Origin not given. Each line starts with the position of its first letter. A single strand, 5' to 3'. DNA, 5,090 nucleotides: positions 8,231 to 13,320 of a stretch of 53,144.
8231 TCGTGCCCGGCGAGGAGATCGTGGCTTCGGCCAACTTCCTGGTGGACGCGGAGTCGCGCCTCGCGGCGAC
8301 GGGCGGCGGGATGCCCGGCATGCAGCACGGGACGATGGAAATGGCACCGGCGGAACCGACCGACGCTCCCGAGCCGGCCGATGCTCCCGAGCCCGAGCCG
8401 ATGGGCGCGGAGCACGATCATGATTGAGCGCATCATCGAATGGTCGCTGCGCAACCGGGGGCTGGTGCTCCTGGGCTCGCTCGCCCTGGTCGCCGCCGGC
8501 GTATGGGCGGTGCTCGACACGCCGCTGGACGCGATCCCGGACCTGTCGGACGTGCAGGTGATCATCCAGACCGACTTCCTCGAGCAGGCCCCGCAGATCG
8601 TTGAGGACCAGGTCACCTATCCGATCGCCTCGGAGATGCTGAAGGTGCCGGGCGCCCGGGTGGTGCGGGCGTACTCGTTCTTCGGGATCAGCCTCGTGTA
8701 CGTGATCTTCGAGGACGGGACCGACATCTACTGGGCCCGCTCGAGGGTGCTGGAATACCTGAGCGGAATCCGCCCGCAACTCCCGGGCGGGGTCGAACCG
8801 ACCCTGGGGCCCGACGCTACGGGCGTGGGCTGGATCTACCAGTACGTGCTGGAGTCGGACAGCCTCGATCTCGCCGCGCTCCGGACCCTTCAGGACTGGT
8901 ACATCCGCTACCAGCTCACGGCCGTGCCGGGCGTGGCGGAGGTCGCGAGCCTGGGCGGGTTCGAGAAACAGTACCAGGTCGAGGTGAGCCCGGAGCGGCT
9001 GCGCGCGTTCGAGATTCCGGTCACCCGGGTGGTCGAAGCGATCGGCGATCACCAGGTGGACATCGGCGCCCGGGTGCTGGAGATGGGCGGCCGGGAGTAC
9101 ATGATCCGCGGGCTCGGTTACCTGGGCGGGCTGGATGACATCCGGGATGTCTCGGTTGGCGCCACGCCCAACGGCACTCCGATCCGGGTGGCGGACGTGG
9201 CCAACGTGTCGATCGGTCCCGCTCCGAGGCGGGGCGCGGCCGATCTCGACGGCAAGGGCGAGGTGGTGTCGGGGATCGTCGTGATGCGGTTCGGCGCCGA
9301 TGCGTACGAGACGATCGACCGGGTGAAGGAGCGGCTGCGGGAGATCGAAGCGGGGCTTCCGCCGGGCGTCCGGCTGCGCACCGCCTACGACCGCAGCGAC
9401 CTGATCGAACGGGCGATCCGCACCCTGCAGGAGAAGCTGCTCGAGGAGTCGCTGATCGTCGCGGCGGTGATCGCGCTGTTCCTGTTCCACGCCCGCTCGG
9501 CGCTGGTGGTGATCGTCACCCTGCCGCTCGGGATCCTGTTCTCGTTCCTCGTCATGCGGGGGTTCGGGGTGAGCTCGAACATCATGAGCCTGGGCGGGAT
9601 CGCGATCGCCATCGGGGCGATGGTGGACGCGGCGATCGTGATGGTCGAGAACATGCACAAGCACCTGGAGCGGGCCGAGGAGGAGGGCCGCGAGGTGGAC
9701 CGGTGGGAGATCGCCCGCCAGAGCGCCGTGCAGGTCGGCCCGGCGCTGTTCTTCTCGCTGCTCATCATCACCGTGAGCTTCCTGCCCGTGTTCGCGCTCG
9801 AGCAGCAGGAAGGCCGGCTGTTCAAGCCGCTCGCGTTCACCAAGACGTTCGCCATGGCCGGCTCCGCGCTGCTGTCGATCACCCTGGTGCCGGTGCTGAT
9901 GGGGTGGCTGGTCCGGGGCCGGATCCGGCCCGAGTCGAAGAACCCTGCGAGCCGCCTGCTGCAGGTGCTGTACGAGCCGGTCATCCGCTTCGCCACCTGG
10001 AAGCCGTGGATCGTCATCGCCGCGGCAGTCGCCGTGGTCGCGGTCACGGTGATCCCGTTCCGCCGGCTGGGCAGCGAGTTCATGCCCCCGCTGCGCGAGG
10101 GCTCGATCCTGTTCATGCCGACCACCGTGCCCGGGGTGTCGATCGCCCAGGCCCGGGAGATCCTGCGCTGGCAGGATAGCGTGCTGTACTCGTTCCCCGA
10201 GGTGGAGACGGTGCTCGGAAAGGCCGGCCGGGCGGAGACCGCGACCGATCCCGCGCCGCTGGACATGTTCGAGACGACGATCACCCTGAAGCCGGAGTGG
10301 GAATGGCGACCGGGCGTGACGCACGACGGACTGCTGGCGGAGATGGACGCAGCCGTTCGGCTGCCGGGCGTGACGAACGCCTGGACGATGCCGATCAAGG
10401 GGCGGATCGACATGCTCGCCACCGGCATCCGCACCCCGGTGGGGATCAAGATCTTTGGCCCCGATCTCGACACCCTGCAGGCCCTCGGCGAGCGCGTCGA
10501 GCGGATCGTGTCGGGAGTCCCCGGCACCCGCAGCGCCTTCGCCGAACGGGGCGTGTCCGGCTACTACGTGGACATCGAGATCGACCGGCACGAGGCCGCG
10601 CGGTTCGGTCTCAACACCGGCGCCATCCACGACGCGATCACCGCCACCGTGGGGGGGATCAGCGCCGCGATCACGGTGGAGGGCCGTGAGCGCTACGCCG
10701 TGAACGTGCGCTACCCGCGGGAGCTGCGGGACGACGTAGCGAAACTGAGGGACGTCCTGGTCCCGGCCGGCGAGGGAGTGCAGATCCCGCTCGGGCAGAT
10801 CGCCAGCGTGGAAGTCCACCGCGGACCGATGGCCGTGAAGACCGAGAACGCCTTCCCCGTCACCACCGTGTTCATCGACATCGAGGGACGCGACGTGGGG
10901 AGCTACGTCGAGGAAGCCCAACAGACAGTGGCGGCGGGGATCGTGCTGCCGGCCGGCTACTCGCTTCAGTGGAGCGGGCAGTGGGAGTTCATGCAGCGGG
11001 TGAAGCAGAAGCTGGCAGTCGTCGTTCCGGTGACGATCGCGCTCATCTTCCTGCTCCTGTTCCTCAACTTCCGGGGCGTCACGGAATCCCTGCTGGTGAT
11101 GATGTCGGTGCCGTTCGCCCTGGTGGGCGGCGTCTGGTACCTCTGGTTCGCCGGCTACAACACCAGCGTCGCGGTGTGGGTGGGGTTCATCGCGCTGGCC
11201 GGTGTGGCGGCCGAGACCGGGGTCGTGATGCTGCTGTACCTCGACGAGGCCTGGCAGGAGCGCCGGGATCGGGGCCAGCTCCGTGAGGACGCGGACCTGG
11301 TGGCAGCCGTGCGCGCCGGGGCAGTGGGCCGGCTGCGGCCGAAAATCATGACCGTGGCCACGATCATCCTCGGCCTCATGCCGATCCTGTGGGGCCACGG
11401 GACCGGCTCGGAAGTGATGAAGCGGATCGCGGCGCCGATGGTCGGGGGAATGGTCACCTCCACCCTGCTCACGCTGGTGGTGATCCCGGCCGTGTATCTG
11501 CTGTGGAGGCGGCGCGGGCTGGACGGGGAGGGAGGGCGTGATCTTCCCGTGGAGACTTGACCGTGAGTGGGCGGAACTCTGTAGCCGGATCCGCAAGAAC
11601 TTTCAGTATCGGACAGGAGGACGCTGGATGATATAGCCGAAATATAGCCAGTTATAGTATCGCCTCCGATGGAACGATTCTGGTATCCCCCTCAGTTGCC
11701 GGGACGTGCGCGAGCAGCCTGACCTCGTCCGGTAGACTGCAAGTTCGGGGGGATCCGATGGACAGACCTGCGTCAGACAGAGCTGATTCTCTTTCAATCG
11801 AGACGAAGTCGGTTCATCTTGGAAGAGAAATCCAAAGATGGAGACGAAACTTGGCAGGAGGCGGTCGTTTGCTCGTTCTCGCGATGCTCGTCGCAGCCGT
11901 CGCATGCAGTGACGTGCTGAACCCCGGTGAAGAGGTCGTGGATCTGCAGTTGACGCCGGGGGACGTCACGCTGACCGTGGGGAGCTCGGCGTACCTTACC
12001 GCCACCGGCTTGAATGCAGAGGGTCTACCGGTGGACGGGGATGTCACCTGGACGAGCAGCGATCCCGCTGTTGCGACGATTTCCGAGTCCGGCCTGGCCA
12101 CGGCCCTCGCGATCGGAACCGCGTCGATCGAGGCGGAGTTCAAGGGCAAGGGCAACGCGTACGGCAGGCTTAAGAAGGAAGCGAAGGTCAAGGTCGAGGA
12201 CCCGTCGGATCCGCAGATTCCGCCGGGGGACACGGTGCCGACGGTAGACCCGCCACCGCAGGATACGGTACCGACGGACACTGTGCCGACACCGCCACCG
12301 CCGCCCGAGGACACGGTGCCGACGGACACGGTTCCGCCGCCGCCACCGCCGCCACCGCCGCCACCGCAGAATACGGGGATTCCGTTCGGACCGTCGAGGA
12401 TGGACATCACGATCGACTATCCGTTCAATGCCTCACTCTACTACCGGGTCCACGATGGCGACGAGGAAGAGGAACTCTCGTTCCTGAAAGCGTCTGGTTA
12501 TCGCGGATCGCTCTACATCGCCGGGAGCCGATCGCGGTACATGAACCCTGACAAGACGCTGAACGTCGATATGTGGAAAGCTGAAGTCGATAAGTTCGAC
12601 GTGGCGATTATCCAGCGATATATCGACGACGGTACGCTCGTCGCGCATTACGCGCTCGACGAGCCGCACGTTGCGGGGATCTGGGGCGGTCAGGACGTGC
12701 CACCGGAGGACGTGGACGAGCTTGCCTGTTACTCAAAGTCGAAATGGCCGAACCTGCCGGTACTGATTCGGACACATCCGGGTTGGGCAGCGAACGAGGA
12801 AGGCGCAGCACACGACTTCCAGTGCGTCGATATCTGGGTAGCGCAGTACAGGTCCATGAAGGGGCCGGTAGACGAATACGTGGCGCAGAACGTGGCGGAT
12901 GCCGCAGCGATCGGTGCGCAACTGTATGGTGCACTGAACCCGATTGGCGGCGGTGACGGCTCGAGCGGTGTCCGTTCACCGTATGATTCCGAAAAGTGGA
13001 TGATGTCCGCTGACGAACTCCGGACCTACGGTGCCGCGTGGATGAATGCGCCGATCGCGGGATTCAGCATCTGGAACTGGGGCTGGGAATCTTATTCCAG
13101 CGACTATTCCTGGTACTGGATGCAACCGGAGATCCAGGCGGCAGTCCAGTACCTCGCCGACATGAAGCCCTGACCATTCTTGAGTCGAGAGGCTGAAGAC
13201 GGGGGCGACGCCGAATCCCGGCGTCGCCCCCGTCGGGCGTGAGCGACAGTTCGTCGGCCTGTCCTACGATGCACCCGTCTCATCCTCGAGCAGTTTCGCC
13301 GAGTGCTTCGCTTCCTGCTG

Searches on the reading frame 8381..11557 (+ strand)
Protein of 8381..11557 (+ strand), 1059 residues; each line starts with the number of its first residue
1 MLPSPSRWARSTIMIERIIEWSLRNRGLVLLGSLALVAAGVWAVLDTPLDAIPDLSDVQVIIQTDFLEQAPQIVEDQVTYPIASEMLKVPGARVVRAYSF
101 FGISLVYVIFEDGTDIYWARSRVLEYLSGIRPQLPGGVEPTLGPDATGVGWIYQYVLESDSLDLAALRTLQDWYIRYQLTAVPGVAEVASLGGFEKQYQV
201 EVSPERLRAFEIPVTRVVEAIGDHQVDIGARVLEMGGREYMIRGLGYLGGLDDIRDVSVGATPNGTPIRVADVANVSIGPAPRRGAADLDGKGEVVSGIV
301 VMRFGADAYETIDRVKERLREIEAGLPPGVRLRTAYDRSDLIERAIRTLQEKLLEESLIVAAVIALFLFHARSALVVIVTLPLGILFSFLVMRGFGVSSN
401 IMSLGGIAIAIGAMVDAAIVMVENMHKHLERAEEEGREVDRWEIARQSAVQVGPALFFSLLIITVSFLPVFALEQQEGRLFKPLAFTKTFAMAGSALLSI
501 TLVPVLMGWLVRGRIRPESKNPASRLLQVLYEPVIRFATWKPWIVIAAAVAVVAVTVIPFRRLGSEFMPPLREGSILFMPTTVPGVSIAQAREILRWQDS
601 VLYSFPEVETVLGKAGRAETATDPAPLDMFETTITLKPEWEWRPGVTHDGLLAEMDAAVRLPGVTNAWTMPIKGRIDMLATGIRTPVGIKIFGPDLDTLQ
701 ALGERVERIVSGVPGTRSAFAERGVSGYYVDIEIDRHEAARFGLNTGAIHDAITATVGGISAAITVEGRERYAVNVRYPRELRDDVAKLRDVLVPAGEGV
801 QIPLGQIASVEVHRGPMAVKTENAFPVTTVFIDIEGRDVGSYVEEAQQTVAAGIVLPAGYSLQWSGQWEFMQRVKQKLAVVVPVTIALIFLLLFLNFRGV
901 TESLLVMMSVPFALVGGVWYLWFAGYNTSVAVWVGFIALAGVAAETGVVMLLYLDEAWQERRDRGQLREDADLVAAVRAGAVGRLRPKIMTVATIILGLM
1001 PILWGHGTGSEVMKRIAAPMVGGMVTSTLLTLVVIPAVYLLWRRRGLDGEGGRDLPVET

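Call 41: search_protein_families(library=pfam, proteins=[window:8381-11557:+], max_evalue=0.0001)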
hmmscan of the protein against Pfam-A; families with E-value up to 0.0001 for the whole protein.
window:8381-11557:+ (1059 aa): 2 families
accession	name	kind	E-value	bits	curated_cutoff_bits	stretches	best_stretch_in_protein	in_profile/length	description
PF00873.25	ACR_tran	-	1.4e-229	765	28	1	18-1041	1-1019/1021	AcrB/AcrD/AcrF family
PF03176.21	MMPL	-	2e-06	27.4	20.5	0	357-518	152-310/333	MMPL family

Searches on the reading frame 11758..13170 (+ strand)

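Call 40: search_protein_families(library=pfam, proteins=[window:11758-13170:+], max_evalue=0.001)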
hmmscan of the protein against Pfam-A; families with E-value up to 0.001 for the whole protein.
window:11758-13170:+ (471 aa): 2 families
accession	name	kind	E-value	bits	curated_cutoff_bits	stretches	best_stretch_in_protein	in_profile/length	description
PF02368.24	Big_2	-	6.7e-10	39.2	22.8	1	64-126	6-66/79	Bacterial Ig-like domain (group 2)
PF22359.2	Big-like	-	0.00061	20.4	27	0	96-127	3-34/48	Bacterial Ig-like domain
